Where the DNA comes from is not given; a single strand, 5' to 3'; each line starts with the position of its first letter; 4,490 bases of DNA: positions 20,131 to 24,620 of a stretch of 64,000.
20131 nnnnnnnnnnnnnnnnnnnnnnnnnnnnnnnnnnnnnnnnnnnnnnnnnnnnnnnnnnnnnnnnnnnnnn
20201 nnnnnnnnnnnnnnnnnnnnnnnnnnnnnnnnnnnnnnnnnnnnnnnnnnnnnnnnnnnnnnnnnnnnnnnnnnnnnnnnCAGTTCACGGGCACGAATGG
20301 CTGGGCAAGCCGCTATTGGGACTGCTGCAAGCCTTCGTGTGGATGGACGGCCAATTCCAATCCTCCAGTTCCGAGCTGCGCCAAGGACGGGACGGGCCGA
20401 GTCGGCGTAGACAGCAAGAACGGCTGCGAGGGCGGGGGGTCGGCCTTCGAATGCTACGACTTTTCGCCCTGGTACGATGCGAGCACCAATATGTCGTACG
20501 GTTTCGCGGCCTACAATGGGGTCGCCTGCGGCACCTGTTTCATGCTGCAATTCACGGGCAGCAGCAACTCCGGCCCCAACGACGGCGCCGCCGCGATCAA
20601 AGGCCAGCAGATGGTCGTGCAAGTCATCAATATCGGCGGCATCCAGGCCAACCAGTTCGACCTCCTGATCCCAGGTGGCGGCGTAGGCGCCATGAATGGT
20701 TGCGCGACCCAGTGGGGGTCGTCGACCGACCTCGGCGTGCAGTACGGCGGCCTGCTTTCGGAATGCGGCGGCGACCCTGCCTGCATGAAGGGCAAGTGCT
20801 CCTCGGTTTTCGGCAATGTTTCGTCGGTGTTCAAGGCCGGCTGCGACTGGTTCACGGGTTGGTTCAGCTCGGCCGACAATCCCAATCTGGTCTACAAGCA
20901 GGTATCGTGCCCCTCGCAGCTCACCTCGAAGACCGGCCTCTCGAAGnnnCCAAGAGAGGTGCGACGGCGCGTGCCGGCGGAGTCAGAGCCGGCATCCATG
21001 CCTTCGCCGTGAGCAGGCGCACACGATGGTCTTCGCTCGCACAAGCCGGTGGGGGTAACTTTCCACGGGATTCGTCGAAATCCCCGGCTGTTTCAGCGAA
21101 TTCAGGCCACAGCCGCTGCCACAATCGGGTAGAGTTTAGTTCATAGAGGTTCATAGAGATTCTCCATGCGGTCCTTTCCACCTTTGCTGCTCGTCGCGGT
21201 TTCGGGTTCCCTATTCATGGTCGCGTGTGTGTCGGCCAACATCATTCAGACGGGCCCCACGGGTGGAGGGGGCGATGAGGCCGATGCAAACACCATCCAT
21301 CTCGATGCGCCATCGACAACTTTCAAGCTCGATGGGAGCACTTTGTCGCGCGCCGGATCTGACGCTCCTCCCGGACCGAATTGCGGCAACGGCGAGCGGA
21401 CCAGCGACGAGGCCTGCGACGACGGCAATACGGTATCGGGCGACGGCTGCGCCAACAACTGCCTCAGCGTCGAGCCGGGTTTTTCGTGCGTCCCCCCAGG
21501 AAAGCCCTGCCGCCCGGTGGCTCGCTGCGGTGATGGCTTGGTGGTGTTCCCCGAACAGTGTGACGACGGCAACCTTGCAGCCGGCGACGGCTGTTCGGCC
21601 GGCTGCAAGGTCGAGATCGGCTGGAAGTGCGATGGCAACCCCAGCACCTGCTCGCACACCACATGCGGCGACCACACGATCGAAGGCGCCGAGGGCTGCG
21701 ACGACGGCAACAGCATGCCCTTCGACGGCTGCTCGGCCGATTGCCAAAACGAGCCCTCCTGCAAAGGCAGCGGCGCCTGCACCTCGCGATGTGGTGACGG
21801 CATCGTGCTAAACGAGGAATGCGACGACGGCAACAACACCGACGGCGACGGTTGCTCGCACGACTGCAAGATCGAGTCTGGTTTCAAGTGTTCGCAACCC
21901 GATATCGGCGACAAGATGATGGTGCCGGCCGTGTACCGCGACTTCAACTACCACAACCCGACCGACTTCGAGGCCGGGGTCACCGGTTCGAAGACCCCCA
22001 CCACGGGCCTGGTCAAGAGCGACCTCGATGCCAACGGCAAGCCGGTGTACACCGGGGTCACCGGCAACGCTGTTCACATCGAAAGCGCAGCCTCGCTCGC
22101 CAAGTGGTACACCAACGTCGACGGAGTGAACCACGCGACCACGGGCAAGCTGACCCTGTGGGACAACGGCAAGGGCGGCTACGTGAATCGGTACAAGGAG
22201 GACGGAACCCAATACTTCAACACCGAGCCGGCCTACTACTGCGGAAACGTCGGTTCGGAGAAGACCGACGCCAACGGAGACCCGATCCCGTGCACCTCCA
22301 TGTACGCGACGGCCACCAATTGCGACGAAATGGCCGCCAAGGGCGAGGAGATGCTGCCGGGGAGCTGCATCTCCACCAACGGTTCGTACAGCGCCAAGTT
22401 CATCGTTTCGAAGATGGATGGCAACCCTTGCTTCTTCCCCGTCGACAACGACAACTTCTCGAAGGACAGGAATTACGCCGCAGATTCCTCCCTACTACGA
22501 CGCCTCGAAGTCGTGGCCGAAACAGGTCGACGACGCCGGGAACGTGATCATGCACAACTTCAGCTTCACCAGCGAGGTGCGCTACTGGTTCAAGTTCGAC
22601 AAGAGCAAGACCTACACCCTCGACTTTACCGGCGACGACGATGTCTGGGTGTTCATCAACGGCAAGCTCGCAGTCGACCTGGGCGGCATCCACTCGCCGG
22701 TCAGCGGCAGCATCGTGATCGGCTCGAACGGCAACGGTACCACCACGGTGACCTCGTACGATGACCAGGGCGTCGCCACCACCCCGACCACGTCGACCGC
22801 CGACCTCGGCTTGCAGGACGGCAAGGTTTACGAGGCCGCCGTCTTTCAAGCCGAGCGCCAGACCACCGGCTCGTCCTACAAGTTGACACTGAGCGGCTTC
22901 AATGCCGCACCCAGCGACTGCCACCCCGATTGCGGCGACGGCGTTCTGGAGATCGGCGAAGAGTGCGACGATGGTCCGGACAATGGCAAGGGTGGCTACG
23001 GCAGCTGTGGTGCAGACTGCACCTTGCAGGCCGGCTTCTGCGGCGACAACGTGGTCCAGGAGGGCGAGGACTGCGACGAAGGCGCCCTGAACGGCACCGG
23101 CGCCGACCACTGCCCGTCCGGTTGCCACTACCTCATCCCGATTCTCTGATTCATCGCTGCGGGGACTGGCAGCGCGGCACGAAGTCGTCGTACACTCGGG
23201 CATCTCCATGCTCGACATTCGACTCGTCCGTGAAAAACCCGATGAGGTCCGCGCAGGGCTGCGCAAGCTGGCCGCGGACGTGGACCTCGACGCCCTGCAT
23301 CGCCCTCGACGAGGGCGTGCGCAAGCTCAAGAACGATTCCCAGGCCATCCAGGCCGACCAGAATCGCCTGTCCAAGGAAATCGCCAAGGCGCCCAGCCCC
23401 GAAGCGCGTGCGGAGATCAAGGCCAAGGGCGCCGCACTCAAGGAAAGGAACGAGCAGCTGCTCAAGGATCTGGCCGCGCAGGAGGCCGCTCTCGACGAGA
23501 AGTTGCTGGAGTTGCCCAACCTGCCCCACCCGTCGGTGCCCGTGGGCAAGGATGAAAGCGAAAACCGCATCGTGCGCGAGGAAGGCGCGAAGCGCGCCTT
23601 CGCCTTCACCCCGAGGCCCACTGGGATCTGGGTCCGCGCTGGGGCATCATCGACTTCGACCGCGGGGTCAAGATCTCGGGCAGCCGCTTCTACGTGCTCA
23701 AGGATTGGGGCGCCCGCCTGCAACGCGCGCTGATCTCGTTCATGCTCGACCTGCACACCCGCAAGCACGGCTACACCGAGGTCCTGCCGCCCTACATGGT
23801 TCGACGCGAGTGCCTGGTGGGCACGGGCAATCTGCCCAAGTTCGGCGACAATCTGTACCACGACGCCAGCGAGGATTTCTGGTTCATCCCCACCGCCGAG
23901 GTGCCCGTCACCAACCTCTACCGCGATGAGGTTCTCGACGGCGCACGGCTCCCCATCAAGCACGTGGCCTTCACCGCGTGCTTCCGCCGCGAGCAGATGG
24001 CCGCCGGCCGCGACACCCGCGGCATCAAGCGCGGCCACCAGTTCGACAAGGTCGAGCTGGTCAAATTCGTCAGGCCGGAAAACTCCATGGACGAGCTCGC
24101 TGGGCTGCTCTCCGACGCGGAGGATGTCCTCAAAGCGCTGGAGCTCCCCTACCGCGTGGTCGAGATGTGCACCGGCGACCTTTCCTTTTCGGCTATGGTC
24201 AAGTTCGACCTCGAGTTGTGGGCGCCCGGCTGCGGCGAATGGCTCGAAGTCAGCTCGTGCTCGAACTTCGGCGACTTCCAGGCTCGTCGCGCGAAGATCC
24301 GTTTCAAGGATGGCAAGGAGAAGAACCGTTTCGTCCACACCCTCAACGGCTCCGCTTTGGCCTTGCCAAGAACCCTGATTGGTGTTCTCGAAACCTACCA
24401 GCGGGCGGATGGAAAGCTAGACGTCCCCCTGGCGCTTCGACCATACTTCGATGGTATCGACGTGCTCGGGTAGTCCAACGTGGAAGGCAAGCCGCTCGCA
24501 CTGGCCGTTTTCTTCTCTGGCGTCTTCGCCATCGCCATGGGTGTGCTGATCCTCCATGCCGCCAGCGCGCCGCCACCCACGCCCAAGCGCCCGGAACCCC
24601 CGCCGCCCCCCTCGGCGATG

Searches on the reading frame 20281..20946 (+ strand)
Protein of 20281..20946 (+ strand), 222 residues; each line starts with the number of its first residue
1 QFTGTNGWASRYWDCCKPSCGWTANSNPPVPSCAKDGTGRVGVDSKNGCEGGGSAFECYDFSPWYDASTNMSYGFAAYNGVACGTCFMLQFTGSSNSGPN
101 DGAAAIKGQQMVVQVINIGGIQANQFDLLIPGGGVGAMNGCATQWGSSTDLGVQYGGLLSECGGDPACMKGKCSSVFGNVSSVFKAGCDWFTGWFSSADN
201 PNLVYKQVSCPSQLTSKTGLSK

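Call 22: find_homologous_proteins(query=window:20281-20946:+, max_evalue=0.00001)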
Query window:20281-20946:+ (222 aa): 1292 proteins with E <= 0.00001 among 1646 candidates; the best 120 are listed.
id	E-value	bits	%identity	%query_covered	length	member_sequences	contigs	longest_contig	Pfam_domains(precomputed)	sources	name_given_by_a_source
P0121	3.0e-148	511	100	100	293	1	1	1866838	PF02015.23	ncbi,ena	-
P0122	2.0e-130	452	87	100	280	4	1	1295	PF02015.23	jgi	jgi:hypothetical protein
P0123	5.1e-130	451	88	100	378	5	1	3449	PF02015.23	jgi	jgi:hypothetical protein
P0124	7.9e-129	447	87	100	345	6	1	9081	PF02015.23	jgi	jgi:hypothetical protein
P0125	3.4e-128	445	85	100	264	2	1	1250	PF02015.23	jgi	-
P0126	2.6e-127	442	87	100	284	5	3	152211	PF02015.23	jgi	jgi:hypothetical protein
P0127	3.0e-123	429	81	100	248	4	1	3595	PF02015.23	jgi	jgi:hypothetical protein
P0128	6.8e-119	414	81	100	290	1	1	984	PF02015.23,PF01549.30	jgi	jgi:hypothetical protein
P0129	2.6e-117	409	81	100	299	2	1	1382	PF02015.23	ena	-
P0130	3.8e-117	409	81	100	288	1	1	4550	PF02015.23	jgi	jgi:hypothetical protein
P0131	7.0e-116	405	78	100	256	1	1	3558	PF02015.23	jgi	jgi:hypothetical protein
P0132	6.4e-109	382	76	99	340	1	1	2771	PF02015.23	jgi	jgi:hypothetical protein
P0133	5.1e-108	379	75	99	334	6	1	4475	PF02015.23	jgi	jgi:hypothetical protein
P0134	3.1e-107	376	74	99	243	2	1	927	PF02015.23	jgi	jgi:hypothetical protein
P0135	8.1e-107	375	80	92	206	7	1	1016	PF02015.23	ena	-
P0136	2.0e-106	374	73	99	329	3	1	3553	PF02015.23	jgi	jgi:hypothetical protein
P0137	6.4e-105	369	90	81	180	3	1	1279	PF02015.23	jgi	jgi:hypothetical protein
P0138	7.3e-103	362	73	100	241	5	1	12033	PF02015.23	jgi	jgi:hypothetical protein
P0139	1.1e-102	361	71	99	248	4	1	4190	PF02015.23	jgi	jgi:hypothetical protein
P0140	7.9e-102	359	72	100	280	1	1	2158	PF02015.23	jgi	jgi:hypothetical protein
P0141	3.4e-100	353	70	99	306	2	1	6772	PF02015.23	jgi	jgi:hypothetical protein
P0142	7.7e-100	352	71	99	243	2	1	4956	PF02015.23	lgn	-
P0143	2.9e-96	340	78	87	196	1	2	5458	PF02015.23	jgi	jgi:hypothetical protein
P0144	2.7e-95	337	68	99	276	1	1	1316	PF02015.23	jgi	jgi:hypothetical protein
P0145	3.0e-95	337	69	99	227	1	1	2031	PF02015.23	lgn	-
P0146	7.3e-95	336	66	100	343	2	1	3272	PF02015.23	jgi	jgi:Glycosyl hydrolase family 45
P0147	1.1e-94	335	77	86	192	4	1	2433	PF02015.23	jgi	jgi:hypothetical protein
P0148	2.1e-93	331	68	100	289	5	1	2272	PF02015.23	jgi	jgi:hypothetical protein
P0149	8.2e-92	326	68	98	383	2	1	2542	PF02015.23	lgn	-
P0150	9.6e-91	322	66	99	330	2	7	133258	PF02015.23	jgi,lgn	-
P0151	7.3e-90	319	65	99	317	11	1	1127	PF02015.23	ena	-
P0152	1.7e-89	318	65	99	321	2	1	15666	PF02015.23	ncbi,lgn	-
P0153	9.6e-89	316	66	99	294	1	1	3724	PF02015.23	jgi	jgi:hypothetical protein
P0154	9.9e-89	316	67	99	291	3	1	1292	PF02015.23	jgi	jgi:hypothetical protein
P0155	1.5e-88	315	67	99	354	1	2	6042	PF02015.23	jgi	jgi:hypothetical protein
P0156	1.7e-87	312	65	99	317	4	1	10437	PF02015.23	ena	-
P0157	2.1e-87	311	64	99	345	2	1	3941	PF02015.23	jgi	jgi:hypothetical protein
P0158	5.4e-87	310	64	99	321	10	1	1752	PF02015.23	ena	-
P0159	6.8e-87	310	73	82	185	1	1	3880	PF02015.23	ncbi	-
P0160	7.1e-87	310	62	99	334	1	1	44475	PF02015.23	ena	-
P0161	8.2e-87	309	64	99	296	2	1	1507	PF02015.23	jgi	jgi:hypothetical protein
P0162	3.2e-86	307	64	99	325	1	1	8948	PF02015.23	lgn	-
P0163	7.2e-86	306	64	99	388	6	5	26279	PF02015.23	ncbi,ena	-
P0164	4.1e-85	304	62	99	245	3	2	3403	PF02015.23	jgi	jgi:hypothetical protein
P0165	1.5e-84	302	62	99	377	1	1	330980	PF02015.23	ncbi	-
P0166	2.1e-84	302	70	84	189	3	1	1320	PF02015.23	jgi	jgi:hypothetical protein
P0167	1.7e-83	299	62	99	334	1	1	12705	PF02015.23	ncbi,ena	-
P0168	1.4e-82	296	64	98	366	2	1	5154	PF02015.23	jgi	jgi:hypothetical protein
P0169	2.6e-82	295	61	99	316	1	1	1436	PF02015.23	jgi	jgi:hypothetical protein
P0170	8.5e-82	293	62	99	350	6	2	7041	PF02015.23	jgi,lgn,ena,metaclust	metaclust:\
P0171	5.5e-80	287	67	86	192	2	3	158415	PF02015.23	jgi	jgi:hypothetical protein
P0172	4.3e-79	284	62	98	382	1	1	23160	PF02015.23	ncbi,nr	ncbi:MAG: hypothetical protein JW940_38340 [Polyangiaceae bacterium]|nr:hypothetical protein [Polyan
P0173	4.1e-77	278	59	98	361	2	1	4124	PF02015.23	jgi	jgi:hypothetical protein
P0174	5.8e-77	277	59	98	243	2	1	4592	PF02015.23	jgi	jgi:hypothetical protein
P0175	3.5e-74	268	55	98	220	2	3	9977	PF02015.23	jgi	jgi:hypothetical protein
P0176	2.2e-73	265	56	98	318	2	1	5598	PF02015.23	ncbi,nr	ncbi:MAG TPA: hypothetical protein VKP30_30870, partial [Polyangiaceae bacterium]|nr:hypothetical pr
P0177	9.7e-73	263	55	98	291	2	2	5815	PF02015.23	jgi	jgi:hypothetical protein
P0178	1.5e-72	263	53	97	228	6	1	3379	PF02015.23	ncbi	-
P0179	5.6e-72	261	56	98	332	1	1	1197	PF02015.23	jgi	jgi:hypothetical protein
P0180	7.7e-72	260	55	98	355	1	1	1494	PF02015.23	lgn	-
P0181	1.6e-71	259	55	98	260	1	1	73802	PF02015.23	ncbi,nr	ncbi:MAG: hypothetical protein JXA30_22830 [Deltaproteobacteria bacterium]|nr:hypothetical protein [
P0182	2.1e-71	259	53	98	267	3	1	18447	PF02015.23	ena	-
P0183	2.5e-71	259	55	98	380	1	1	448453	PF02015.23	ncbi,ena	-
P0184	2.8e-71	259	54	97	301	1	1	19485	PF02015.23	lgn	-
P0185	2.9e-71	258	54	98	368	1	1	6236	PF02015.23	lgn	-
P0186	3.8e-71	258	64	83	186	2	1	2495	PF02015.23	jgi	jgi:hypothetical protein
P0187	4.0e-71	258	55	98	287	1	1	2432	PF02015.23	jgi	jgi:hypothetical protein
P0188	4.1e-71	258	53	98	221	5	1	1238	PF02015.23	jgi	jgi:hypothetical protein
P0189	5.8e-71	258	54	97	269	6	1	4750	PF02015.23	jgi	jgi:hypothetical protein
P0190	6.8e-71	257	54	98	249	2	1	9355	PF02015.23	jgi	jgi:hypothetical protein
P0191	8.6e-71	257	54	97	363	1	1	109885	PF02015.23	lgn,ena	-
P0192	1.0e-70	257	53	97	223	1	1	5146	PF02015.23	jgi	-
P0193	1.4e-70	256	54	98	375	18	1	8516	PF02015.23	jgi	jgi:hypothetical protein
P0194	1.6e-70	256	55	98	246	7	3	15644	PF02015.23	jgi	jgi:hypothetical protein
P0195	1.8e-70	256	54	98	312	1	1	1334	PF02015.23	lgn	-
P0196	2.5e-70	255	53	99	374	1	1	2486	PF02015.23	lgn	-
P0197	2.5e-70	255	55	98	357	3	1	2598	PF02015.23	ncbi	-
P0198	3.4e-70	255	54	98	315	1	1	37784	PF02015.23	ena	-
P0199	3.6e-70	255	55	98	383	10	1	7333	PF02015.23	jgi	jgi:hypothetical protein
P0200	3.7e-70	255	62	86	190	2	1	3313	PF02015.23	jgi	jgi:hypothetical protein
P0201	4.9e-70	254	53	97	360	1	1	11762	PF02015.23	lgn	-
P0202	5.4e-70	254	54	98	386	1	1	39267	PF02015.23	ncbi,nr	ncbi:MAG TPA: hypothetical protein VHM31_13025 [Polyangia bacterium]|nr:hypothetical protein [Polyan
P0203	5.4e-70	254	56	97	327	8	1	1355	PF02015.23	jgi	-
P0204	9.6e-70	254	80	64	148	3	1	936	PF02015.23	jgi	-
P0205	9.9e-70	253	56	97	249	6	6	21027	PF02015.23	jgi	jgi:hypothetical protein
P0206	1.0e-69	253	53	98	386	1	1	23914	PF02015.23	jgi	jgi:hypothetical protein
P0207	1.6e-69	253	76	68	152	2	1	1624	PF02015.23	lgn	-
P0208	1.6e-69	253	53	97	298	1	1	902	PF02015.23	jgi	jgi:hypothetical protein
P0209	1.8e-69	253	54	96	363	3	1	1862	PF02015.23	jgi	jgi:hypothetical protein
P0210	2.4e-69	252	52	98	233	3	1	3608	PF02015.23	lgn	-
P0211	2.4e-69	252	51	99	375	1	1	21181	PF02015.23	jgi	-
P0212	3.6e-69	252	53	98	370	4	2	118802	PF02015.23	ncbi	-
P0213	4.5e-69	251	55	97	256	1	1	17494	PF02015.23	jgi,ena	-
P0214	5.2e-69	251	54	98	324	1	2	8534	PF02015.23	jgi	jgi:hypothetical protein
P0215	7.3e-69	251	54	98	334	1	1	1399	PF02015.23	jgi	jgi:hypothetical protein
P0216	1.0e-68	250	60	86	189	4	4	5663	PF02015.23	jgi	jgi:hypothetical protein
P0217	1.1e-68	250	52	98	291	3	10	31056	PF02015.23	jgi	jgi:hypothetical protein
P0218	1.2e-68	250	60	86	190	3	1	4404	PF02015.23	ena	-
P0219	1.2e-68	250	54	98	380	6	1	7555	PF02015.23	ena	-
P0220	1.6e-68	250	53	98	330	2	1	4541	PF02015.23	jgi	jgi:hypothetical protein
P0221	1.9e-68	249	54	99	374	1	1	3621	PF02015.23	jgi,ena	-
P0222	2.0e-68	249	52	99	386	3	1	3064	PF02015.23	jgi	-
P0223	2.4e-68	249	63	80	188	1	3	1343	PF02015.23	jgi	-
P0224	2.4e-68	249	52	98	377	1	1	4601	PF02015.23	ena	-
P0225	2.5e-68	249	55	97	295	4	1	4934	PF02015.23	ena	-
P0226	2.7e-68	249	54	98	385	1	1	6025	PF02015.23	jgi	-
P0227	3.4e-68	248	50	98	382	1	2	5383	PF02015.23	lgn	-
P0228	4.0e-68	248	54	98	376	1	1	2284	PF02015.23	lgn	-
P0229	4.9e-68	248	53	98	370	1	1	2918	PF02015.23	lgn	-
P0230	5.4e-68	248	53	98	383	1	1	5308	PF02015.23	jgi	jgi:hypothetical protein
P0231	6.7e-68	247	51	98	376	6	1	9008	PF02015.23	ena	-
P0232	6.9e-68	247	51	98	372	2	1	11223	PF02015.23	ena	-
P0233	9.6e-68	247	52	97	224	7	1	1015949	PF02015.23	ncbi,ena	-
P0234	1.0e-67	247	50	97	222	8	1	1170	PF02015.23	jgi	jgi:hypothetical protein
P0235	1.1e-67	247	52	97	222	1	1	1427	PF02015.23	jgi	jgi:hypothetical protein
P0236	1.2e-67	247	52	98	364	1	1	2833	PF02015.23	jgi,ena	-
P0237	1.5e-67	246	53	97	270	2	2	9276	PF02015.23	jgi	jgi:hypothetical protein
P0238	1.6e-67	246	53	98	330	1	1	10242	PF02015.23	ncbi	ncbi:MAG: hypothetical protein ABUS79_08420 [Pseudomonadota bacterium]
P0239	2.4e-67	246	50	98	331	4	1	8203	PF02015.23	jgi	jgi:hypothetical protein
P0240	2.4e-67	246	53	98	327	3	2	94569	PF02015.23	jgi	jgi:hypothetical protein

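Call 24: find_related_loci(query=A1, collection=genome_contigs, flank=10000)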
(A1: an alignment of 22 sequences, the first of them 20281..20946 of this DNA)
Query A1 (222 aa) in genome_contigs; peptide patterns used: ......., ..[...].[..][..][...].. (x = any residue, [..] = any of these).
371 stretches matched a pattern; 333 encode a relative of the query (tblastn E <= 1e-3); the best 80 are kept; 80 distinct loci.
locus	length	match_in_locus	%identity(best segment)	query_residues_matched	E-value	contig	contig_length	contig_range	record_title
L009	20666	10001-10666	90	1-222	3e-133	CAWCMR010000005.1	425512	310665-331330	MAG: uncultured delta proteobacterium isolate MFD05502.bin.2.118 genome assembly, contig: contig_22180, whole genome sho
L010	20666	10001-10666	88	1-222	5e-132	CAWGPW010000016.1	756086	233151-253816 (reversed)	MAG: uncultured delta proteobacterium isolate MFD05502.bin.2.3 genome assembly, contig: contig_26266, whole genome shotg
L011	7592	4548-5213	86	1-222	4e-128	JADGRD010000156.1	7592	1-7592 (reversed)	MAG: Proteobacteria bacterium isolate Chersky.38_30 contig-100_3504, whole genome shotgun sequence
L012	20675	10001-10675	84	1-222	2e-124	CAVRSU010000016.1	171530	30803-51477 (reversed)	MAG: uncultured delta proteobacterium isolate MFD01476.bin.2.97 genome assembly, contig: contig_19999, whole genome shot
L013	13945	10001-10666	79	1-222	3e-119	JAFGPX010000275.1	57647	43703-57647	MAG: Deltaproteobacteria bacterium isolate Zod_Metabat.714 k87_10693614, whole genome shotgun sequence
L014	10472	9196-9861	85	1-222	6e-119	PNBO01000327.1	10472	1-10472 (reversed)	MAG: Myxococcales bacterium isolate fen_1138 73.20120700_E3M.16_contig_229243, whole genome shotgun sequence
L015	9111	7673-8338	80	1-222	1e-118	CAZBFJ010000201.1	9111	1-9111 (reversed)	MAG TPA_asm: uncultured Myxococcales bacterium isolate SRP192927_co6_685 genome assembly, contig: NODE_19921_length_9111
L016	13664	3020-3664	71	4-221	3e-103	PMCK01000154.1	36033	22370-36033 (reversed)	MAG: Myxococcales bacterium isolate fen_1139 73.20120700_E3M.180_contig_301109, whole genome shotgun sequence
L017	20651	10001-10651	71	2-221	2e-101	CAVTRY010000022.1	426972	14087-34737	MAG: uncultured delta proteobacterium isolate MFD09286.bin.2.143 genome assembly, contig: contig_29104, whole genome sho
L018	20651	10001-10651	70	2-221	2e-101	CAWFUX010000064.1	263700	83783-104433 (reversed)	MAG: uncultured delta proteobacterium isolate MFD09286.bin.2.92 genome assembly, contig: contig_90886, whole genome shot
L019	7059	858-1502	69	1-221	7e-99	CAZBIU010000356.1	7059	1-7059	MAG TPA_asm: uncultured Myxococcales bacterium isolate binchicken_co50_418 genome assembly, contig: NODE_14669_length_70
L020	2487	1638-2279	68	1-221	5e-96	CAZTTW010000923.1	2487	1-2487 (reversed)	MAG TPA_asm: uncultured Myxococcales bacterium isolate binchicken_co50_413 genome assembly, contig: NODE_78580_length_24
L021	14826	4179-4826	64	2-221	2e-90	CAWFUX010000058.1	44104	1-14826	MAG: uncultured delta proteobacterium isolate MFD09286.bin.2.92 genome assembly, contig: contig_86689, whole genome shot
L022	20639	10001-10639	67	5-221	2e-90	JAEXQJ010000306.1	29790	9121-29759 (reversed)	MAG: Proteobacteria bacterium isolate OH_HBrB_216 k127_1140947, whole genome shotgun sequence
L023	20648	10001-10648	62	2-221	7e-88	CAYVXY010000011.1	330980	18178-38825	MAG TPA_asm: uncultured Polyangiaceae bacterium isolate SRP302447_co2_334 genome assembly, contig: NODE_91_length_330980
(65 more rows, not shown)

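Call 50: find_encoding_contigs(protein=P0121, flank=10000, max_places=2)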
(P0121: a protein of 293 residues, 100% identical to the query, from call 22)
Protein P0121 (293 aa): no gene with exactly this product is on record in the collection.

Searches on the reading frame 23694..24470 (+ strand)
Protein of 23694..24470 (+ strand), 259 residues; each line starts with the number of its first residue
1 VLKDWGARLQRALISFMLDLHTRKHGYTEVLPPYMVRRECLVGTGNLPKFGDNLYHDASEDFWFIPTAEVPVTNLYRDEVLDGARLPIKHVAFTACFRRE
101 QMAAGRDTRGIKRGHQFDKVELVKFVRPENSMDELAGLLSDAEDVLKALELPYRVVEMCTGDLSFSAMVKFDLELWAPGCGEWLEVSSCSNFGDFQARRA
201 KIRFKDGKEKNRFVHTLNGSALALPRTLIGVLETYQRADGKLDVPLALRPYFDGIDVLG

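Call 56: find_related_loci(query=window:23694-24470:+, collection=metagenome_contigs, flank=10000)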
Query window:23694-24470:+ (259 aa) in metagenome_contigs; peptide patterns used: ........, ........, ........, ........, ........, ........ (x = any residue, [..] = any of these).
600 stretches matched a pattern (row limit reached: there are more); 586 encode a relative of the query (tblastn E <= 1e-3); the best 80 are kept; 80 distinct loci.
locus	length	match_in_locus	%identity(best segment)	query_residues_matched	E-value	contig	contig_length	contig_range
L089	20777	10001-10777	96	1-259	5e-173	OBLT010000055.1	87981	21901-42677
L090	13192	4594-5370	94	1-259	1e-170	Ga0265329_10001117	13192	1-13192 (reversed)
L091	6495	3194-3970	95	1-259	9e-172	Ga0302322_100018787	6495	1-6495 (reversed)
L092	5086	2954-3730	92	1-259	2e-166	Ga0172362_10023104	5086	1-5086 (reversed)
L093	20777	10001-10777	90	1-259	5e-163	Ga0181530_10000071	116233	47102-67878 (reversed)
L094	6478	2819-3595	90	1-259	3e-163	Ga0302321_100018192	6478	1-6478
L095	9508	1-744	95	12-259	5e-162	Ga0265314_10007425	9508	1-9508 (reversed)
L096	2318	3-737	95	15-259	1e-170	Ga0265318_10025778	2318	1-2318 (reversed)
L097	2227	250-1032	87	1-259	3e-168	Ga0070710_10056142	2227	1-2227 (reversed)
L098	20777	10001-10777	86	1-259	1e-157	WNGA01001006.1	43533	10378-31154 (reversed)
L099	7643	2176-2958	83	1-259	5e-151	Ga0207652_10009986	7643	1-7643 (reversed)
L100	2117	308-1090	84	1-259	1e-161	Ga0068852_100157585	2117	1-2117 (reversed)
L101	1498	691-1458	80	1-254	1e-158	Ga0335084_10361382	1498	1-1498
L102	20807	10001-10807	80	1-259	5e-145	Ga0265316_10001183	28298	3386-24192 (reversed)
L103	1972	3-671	95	37-259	2e-154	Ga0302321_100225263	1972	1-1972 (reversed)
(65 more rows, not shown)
